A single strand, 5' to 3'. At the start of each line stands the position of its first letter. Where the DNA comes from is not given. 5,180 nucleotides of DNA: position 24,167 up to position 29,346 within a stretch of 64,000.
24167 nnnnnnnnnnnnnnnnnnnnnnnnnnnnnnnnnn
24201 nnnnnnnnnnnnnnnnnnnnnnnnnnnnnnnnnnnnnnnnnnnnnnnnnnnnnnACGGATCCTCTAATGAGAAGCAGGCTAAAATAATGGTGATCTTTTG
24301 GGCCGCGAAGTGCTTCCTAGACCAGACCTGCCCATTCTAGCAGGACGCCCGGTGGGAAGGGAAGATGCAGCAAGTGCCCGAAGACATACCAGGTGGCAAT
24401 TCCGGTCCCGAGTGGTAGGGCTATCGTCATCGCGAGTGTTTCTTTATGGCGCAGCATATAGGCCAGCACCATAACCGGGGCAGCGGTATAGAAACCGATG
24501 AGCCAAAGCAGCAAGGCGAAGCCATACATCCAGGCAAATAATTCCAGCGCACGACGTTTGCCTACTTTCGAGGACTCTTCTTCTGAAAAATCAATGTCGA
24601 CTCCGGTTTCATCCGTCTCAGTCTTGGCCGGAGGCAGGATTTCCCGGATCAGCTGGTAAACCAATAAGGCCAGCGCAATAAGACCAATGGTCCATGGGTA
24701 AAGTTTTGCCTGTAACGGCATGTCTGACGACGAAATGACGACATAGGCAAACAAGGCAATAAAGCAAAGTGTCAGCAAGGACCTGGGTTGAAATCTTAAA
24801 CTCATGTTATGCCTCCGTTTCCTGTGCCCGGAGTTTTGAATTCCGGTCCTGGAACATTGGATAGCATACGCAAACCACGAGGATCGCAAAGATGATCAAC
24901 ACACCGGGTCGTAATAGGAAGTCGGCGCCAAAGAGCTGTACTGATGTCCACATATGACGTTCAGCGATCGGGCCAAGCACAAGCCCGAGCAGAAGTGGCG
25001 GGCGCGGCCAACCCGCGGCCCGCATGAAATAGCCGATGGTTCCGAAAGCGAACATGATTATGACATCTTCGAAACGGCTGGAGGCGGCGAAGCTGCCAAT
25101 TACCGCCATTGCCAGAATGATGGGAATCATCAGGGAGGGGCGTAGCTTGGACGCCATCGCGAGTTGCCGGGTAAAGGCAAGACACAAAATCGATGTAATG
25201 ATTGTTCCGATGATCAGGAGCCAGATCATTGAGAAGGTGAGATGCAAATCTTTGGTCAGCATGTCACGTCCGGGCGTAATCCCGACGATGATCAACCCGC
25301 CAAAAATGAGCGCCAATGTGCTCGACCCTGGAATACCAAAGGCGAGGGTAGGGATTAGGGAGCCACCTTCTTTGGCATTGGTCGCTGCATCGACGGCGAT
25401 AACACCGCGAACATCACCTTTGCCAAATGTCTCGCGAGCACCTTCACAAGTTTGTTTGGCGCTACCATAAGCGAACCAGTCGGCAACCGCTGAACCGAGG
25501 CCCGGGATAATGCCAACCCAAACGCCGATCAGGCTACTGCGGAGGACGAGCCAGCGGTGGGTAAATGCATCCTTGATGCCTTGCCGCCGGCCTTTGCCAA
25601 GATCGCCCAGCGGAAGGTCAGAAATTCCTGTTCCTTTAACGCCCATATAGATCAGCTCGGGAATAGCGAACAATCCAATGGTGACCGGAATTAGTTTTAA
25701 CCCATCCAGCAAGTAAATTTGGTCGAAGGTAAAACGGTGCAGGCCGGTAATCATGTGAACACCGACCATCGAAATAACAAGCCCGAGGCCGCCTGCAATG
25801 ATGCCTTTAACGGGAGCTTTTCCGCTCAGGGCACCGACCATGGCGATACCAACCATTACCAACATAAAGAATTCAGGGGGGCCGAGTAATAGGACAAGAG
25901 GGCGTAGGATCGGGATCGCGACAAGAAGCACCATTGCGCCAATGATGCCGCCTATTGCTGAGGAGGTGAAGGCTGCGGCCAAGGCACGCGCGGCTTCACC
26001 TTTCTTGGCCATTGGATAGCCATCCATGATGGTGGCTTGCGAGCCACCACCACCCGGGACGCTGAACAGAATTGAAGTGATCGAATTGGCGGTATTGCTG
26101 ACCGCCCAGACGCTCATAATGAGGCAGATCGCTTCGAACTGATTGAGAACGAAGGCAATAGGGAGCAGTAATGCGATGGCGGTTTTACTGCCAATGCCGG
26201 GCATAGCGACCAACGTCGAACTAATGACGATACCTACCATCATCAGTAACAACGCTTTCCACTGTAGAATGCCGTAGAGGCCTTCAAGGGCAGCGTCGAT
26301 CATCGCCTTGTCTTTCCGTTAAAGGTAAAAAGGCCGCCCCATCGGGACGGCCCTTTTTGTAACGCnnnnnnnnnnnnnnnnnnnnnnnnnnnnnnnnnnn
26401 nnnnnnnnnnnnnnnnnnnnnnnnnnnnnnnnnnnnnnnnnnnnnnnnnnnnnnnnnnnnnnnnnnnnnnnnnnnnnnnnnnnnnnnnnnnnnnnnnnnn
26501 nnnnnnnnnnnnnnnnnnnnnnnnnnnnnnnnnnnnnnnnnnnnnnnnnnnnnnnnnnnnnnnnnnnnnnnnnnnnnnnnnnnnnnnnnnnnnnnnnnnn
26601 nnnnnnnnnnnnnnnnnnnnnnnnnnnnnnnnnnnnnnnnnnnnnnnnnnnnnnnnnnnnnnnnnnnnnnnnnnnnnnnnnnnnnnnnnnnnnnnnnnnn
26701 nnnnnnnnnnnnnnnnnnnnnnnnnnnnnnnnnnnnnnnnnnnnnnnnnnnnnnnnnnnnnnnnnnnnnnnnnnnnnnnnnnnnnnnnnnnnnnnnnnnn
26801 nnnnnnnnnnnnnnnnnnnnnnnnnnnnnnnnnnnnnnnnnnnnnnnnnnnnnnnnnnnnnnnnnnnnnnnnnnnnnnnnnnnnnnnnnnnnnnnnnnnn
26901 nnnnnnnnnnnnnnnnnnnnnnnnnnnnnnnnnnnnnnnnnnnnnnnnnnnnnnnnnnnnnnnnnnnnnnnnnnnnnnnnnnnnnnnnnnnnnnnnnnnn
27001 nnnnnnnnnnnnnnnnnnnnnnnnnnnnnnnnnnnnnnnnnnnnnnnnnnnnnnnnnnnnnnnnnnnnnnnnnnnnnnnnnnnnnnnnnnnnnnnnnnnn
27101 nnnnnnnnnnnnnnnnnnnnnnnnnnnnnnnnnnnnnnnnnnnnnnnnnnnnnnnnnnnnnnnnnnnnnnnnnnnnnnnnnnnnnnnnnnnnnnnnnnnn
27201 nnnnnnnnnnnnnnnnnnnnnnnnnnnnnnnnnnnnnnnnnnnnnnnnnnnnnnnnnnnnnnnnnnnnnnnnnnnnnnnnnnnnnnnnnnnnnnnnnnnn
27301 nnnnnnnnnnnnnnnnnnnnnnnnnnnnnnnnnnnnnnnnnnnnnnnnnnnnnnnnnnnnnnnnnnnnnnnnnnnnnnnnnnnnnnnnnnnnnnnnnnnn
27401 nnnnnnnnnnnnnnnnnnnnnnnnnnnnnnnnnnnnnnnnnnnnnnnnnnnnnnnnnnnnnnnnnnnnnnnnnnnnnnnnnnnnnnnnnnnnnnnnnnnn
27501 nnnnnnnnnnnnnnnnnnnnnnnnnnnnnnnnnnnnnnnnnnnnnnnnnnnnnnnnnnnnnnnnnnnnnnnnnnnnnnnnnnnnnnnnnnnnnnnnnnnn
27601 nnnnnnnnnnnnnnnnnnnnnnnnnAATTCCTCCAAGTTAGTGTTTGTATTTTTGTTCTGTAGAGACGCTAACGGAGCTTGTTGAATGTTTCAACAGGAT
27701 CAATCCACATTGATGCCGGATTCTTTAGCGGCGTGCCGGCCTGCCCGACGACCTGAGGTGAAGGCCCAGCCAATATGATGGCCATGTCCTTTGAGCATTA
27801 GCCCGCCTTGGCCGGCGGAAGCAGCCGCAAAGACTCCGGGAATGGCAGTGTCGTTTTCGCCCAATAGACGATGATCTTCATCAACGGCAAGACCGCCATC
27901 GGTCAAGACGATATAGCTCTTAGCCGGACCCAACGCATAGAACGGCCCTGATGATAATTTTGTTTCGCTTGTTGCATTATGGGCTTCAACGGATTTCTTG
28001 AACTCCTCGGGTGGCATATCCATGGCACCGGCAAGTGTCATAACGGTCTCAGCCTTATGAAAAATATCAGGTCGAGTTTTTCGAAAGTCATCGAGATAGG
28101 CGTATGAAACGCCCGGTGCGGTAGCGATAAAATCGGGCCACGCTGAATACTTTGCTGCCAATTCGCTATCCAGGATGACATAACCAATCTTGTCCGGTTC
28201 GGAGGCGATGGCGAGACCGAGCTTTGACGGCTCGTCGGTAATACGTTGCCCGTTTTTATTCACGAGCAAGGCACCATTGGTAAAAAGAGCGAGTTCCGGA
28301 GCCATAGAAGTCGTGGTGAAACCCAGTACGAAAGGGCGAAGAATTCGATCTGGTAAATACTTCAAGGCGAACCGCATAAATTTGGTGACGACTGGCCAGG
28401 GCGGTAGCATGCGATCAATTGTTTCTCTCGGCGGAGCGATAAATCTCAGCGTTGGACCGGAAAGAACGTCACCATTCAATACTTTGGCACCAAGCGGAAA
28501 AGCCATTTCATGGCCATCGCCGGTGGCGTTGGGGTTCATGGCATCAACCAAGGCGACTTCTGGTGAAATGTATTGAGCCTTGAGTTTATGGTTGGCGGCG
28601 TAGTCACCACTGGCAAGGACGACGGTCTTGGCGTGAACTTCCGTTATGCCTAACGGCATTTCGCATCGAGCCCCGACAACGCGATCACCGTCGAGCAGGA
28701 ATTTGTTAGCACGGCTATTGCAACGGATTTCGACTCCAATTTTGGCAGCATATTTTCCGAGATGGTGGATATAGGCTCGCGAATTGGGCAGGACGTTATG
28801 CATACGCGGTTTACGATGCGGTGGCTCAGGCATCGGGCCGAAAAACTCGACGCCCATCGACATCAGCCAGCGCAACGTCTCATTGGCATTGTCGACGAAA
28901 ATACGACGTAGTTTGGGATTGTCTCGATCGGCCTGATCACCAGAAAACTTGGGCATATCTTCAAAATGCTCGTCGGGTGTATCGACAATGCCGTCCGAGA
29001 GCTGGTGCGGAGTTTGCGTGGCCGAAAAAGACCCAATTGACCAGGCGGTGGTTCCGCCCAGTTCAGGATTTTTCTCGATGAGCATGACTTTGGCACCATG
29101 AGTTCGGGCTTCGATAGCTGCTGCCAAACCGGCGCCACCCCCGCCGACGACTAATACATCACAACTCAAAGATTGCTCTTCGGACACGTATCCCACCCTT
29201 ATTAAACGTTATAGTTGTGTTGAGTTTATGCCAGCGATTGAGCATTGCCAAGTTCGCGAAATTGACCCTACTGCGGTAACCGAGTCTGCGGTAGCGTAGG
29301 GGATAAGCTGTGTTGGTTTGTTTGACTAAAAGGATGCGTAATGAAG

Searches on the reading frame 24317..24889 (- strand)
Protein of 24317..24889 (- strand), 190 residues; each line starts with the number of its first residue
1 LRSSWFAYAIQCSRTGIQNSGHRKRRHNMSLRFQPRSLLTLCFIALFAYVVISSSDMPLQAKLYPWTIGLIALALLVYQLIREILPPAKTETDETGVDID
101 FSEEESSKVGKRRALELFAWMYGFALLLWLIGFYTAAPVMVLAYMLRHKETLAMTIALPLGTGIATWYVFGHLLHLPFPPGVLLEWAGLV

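Call 34: search_protein_families(library=pfam, proteins=[window:24317-24889:-], max_evalue=0.01)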
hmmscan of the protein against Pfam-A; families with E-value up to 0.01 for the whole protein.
window:24317-24889:- (190 aa): 1 family
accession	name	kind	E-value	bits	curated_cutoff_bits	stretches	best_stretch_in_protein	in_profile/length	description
PF07331.16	TctB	-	1.6e-13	51.4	29.1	1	41-179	5-137/137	Tripartite tricarboxylate transporter TctB family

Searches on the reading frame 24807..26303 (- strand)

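Call 7: search_protein_families(library=pfam, proteins=[window:24807-26303:-], max_evalue=0.0001)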
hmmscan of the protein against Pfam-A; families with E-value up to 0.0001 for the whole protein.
window:24807-26303:- (498 aa): 1 family
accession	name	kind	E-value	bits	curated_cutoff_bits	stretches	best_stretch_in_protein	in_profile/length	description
PF01970.21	TctA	-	8.1e-118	394.1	28.9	1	18-439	1-423/423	Tripartite tricarboxylate transporter TctA family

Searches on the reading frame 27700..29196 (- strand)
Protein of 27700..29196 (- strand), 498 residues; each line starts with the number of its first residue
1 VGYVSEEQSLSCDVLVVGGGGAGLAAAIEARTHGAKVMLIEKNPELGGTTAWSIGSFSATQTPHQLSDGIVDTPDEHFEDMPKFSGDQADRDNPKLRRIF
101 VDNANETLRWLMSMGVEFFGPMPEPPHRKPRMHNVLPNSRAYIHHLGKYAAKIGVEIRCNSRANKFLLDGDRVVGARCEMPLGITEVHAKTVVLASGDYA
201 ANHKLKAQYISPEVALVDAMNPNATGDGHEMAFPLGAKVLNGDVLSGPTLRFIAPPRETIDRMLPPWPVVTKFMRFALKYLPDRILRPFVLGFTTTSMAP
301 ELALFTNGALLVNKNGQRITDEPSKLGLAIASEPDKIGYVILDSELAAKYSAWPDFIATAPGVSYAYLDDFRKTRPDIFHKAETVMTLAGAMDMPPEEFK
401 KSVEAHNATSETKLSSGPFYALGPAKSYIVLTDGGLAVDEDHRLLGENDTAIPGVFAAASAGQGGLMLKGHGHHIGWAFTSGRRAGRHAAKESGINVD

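Call 7: search_protein_families(library=pfam, proteins=[window:27700-29196:-], max_evalue=0.0001)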
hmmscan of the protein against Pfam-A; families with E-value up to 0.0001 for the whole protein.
window:27700-29196:- (498 aa): 9 families
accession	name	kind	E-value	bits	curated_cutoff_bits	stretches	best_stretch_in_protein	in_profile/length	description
PF00890.30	FAD_binding_2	-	2.4e-47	162.5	20.4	1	13-243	1-245/414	FAD binding domain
PF01266.30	DAO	-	3.9e-16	60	27.9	1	13-60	1-49/353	FAD dependent oxidoreductase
PF12831.13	FAD_oxidored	-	1.1e-14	55.1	27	1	13-198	1-146/416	FAD dependent oxidoreductase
PF03486.20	HI0933_like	-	5e-10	39.7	50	1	13-47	2-36/244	HI0933-like protein Rossmann domain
PF07992.20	Pyr_redox_2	-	1.1e-08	35.3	26.1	1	13-148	2-58/291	Pyridine nucleotide-disulphide oxidoreductase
PF13450.12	NAD_binding_8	-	6.2e-08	33.2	21.9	1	16-50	1-35/68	NAD(P)-binding Rossmann-like domain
PF01494.25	FAD_binding_3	-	1.9e-05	24.5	22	1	12-44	2-34/349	FAD binding domain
PF13738.12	Pyr_redox_3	-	2.1e-05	24.4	30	0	15-45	1-31/305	Pyridine nucleotide-disulphide oxidoreductase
PF01134.28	GIDA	-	5.4e-05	22.9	22.1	0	13-44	1-32/391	Glucose inhibited division protein A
